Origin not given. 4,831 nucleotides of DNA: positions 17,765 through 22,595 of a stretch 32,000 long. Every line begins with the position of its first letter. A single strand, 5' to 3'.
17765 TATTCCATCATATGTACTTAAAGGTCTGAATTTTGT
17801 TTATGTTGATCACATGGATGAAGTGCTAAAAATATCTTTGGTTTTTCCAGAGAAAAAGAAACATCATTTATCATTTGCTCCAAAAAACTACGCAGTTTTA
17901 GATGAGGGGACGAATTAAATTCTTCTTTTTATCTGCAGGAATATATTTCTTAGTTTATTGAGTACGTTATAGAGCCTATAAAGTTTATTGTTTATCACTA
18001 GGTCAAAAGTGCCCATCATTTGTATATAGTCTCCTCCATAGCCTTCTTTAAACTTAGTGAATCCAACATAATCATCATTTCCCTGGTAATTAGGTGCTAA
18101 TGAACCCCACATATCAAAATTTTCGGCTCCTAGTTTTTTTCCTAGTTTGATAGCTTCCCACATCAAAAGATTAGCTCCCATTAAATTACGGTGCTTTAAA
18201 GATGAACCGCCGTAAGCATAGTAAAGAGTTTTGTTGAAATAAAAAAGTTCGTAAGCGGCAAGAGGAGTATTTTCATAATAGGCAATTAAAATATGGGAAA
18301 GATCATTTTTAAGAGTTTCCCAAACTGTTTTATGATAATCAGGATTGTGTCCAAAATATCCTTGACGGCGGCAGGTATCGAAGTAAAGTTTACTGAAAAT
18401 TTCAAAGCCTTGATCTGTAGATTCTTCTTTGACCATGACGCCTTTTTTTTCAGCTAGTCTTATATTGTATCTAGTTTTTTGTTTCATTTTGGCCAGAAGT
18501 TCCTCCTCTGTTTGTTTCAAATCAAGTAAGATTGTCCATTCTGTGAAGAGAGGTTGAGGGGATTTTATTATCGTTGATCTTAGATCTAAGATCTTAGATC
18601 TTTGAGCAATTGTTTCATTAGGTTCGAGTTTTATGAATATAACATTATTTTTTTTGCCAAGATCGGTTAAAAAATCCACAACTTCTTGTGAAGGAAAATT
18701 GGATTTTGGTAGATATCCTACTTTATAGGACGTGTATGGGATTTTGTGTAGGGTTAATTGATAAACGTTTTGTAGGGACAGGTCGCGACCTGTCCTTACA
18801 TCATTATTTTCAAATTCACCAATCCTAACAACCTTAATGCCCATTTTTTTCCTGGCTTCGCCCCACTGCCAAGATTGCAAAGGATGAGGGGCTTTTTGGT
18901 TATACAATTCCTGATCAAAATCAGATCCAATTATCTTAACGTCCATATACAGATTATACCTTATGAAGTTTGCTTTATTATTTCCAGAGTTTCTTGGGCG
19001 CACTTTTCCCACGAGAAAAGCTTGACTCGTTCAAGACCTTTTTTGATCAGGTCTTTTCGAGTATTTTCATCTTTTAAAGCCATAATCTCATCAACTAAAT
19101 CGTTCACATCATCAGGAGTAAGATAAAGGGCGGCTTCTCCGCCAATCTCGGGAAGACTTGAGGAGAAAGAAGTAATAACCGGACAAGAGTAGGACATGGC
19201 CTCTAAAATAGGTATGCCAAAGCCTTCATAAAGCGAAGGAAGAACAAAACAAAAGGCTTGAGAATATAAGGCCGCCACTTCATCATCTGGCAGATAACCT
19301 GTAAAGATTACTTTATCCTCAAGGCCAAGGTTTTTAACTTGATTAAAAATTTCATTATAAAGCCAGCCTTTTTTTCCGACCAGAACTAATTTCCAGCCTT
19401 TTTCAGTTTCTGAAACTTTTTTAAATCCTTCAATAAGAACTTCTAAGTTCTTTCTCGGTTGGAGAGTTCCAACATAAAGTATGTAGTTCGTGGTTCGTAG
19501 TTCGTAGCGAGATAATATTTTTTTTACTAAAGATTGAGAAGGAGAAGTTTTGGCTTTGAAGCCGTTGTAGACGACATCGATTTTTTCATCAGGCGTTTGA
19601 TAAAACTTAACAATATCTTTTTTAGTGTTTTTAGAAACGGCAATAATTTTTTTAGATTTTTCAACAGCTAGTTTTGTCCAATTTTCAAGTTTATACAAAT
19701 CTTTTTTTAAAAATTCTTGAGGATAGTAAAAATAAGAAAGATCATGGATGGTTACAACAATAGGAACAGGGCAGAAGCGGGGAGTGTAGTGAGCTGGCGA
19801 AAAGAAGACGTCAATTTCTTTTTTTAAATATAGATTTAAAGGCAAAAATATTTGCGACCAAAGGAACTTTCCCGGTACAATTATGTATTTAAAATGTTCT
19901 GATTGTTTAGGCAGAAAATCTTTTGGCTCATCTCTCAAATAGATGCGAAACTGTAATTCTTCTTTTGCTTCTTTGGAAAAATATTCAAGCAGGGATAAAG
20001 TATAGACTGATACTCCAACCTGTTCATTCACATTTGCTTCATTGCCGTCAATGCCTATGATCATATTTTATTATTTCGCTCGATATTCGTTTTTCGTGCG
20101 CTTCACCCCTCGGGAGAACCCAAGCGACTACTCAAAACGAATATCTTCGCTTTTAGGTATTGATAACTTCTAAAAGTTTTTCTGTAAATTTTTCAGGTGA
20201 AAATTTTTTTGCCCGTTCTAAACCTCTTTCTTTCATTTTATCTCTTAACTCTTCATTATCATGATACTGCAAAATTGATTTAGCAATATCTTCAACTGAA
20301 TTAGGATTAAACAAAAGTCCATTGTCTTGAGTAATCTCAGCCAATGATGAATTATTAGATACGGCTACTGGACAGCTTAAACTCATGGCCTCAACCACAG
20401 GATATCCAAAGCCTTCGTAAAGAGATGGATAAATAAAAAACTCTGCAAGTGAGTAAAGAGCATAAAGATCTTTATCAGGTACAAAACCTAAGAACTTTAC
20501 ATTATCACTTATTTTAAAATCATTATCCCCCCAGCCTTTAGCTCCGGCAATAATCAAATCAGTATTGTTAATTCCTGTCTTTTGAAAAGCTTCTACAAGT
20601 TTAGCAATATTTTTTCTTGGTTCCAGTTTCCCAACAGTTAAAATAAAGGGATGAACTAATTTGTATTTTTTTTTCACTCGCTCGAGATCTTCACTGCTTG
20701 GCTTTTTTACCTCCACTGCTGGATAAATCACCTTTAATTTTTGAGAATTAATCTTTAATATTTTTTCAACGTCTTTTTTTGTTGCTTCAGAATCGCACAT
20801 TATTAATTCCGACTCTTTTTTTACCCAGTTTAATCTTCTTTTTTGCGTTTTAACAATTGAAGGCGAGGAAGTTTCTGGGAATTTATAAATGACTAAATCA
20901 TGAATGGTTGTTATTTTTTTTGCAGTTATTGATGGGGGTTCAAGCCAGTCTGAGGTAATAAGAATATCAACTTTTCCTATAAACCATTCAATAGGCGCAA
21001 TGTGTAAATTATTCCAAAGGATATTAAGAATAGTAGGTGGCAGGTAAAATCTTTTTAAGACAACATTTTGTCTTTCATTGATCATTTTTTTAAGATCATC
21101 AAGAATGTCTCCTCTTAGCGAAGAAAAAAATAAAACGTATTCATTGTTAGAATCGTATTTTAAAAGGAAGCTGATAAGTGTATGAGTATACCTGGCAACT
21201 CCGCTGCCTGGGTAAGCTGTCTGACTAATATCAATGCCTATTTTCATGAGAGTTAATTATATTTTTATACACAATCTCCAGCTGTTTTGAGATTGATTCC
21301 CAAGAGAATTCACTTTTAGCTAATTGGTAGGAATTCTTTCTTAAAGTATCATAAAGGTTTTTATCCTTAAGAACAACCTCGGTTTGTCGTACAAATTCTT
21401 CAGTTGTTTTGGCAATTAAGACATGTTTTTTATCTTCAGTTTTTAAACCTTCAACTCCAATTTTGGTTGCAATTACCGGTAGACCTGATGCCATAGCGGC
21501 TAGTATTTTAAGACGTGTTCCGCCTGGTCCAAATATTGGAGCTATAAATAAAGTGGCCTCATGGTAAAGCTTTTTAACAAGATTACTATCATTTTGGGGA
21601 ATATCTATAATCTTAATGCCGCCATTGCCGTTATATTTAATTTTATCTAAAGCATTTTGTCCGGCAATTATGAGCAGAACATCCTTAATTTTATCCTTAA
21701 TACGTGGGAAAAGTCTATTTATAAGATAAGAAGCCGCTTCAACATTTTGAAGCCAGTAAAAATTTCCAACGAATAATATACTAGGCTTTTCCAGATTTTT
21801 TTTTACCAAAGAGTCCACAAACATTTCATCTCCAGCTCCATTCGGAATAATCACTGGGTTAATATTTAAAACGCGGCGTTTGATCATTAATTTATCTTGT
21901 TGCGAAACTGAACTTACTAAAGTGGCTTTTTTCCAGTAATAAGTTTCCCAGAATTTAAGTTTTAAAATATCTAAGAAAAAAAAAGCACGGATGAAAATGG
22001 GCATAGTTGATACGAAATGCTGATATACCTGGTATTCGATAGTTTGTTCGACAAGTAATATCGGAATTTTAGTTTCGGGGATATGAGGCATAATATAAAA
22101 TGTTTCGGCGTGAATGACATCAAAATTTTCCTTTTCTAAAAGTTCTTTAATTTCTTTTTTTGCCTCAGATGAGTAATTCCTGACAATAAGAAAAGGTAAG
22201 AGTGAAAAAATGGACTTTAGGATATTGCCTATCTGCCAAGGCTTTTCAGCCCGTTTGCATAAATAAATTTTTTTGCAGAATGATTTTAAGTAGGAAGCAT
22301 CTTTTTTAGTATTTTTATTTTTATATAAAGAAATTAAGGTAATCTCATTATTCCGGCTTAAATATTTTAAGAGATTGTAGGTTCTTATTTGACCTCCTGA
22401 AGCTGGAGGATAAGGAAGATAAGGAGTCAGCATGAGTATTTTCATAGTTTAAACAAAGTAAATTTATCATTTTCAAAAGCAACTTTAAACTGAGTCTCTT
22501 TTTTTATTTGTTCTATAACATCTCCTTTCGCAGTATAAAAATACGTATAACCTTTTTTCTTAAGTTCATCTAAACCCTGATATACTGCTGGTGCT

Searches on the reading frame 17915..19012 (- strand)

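Call 41: search_protein_families(library=pfam, proteins=[window:17915-19012:-])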
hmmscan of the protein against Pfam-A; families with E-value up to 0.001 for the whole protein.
window:17915-19012:- (365 aa): 2 families
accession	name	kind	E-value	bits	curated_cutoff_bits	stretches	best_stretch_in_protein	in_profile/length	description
PF02388.22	FemAB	-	2e-36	126.1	24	2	247-353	304-406/406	FemAB family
PF13480.13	Acetyltransf_6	-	7.5e-10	39.6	22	1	175-314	2-140/143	Acetyltransferase (GNAT) domain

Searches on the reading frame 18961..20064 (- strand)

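Call 41: search_protein_families(library=pfam, proteins=[window:18961-20064:-])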
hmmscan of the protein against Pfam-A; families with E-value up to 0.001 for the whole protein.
window:18961-20064:- (367 aa): 5 families
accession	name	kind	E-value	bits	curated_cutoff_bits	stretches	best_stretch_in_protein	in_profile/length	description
PF00534.26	Glycos_transf_1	-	6.7e-37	127.1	26.4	1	191-344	14-170/172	Glycosyl transferases group 1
PF13692.12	Glyco_trans_1_4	-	1.4e-31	110.1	27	1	193-330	2-139/142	Glycosyl transferases group 1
PF13439.12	Glyco_transf_4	-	5.6e-14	53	28.5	1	17-169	3-166/170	Glycosyltransferase Family 4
PF20706.3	GT4-conflict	-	2.9e-07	30.2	26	1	189-326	194-335/385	Family 4 Glycosyltransferase in conflict systems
PF13524.12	Glyco_trans_1_2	-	4.9e-06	27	25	1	216-359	8-142/144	Glycosyl transferase-like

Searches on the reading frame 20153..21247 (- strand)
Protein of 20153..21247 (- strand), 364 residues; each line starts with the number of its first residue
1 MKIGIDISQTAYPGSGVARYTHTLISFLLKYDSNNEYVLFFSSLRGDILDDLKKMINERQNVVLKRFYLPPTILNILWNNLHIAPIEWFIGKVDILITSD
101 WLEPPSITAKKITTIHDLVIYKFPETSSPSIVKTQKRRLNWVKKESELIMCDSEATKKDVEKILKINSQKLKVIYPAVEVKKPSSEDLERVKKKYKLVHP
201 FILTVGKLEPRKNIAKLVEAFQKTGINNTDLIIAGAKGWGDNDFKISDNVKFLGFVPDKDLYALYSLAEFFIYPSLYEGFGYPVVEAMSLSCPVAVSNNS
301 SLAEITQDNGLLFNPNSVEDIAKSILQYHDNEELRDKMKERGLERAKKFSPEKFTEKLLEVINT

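Call 41: search_protein_families(library=pfam, proteins=[window:20153-21247:-])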
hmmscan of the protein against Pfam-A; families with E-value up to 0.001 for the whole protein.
window:20153-21247:- (364 aa): 5 families
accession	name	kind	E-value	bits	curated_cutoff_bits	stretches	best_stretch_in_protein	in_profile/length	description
PF00534.26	Glycos_transf_1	-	4.3e-33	114.7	26.4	1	192-343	8-170/172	Glycosyl transferases group 1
PF13692.12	Glyco_trans_1_4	-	2.7e-24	86.5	27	1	200-330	2-141/142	Glycosyl transferases group 1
PF13524.12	Glyco_trans_1_2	-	1.8e-08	34.9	25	1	216-347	4-130/144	Glycosyl transferase-like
PF13439.12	Glyco_transf_4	-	3.7e-08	34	28.5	1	15-180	2-168/170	Glycosyltransferase Family 4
PF20706.3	GT4-conflict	-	9.5e-07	28.6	26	1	249-332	262-340/385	Family 4 Glycosyltransferase in conflict systems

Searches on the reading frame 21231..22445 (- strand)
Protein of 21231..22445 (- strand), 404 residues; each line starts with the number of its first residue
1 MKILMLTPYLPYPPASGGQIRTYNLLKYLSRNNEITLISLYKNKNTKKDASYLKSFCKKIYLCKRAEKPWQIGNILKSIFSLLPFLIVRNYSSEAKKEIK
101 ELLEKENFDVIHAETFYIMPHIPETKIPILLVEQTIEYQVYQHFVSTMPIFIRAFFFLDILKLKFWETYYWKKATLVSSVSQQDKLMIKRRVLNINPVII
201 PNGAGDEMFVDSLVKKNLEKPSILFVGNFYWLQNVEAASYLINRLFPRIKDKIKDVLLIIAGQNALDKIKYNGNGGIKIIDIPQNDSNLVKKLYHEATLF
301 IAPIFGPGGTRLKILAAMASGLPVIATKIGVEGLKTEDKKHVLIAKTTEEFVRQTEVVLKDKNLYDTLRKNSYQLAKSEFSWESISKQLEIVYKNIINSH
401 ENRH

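Call 41: search_protein_families(library=pfam, proteins=[window:21231-22445:-])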
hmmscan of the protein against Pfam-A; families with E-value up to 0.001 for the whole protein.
window:21231-22445:- (404 aa): 3 families
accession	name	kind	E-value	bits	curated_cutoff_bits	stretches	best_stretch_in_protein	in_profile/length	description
PF13692.12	Glyco_trans_1_4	-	1.4e-19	71.2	27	1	221-361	2-142/142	Glycosyl transferases group 1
PF00534.26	Glycos_transf_1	-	5.4e-12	46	26.4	1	216-374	11-171/172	Glycosyl transferases group 1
PF13439.12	Glyco_transf_4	-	0.00025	21.6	28.5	1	17-203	3-165/170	Glycosyltransferase Family 4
